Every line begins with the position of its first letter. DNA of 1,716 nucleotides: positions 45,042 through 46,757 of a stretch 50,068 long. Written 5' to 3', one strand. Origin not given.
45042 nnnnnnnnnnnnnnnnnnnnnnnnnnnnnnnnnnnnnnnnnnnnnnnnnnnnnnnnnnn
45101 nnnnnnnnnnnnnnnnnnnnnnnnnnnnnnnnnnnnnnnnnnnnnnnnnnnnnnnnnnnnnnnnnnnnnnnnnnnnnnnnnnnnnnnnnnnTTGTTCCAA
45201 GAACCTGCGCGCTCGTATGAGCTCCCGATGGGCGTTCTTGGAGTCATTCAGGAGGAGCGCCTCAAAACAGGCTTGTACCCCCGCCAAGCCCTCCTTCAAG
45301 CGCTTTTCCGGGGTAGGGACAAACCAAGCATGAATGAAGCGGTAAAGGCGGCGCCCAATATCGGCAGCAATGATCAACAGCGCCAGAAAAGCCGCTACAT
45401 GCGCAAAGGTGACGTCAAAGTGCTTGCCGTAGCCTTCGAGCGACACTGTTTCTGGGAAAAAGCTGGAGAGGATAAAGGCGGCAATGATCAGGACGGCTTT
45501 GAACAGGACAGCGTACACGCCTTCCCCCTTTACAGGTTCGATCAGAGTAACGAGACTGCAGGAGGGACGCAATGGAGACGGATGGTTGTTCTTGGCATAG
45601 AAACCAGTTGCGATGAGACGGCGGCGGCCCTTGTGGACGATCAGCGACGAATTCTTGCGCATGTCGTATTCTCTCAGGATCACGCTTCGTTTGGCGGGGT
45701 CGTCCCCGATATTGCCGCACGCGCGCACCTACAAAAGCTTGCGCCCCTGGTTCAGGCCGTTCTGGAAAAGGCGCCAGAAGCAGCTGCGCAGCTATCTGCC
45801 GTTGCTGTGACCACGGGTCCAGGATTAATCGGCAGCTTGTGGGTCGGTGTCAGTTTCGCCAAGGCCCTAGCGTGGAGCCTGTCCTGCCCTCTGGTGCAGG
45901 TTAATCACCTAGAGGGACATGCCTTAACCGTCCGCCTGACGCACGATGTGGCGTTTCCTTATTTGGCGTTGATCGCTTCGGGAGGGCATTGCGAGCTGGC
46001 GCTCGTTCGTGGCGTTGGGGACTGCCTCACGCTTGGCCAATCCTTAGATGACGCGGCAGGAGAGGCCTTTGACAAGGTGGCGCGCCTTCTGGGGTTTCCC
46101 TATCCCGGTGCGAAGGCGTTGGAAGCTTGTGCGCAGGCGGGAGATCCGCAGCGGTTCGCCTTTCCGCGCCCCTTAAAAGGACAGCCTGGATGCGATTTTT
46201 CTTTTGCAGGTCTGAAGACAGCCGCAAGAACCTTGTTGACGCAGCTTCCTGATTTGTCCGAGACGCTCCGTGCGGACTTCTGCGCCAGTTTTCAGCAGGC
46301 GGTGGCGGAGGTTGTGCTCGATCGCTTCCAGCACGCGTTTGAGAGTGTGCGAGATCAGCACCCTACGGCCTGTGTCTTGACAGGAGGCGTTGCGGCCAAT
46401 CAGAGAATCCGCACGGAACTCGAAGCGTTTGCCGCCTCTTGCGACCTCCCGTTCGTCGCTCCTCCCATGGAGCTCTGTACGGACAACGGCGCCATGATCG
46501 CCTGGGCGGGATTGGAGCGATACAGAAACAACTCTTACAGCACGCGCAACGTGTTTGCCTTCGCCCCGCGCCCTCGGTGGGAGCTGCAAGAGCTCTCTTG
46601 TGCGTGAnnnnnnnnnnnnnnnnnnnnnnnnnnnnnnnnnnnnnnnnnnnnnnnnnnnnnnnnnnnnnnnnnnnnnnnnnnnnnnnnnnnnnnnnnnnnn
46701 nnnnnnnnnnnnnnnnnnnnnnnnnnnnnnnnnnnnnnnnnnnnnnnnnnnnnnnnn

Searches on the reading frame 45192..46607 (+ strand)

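Call 48: search_protein_families(library=pfam, proteins=[window:45192-46607:+], max_evalue=0.001)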
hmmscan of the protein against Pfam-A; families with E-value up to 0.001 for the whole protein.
window:45192-46607:+ (471 aa): 1 family
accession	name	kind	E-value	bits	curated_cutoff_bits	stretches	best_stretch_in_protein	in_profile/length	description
PF00814.31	TsaD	-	1.5e-86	290.9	24.8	1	154-438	2-264/264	tRNA N6-adenosine threonylcarbamoyltransferase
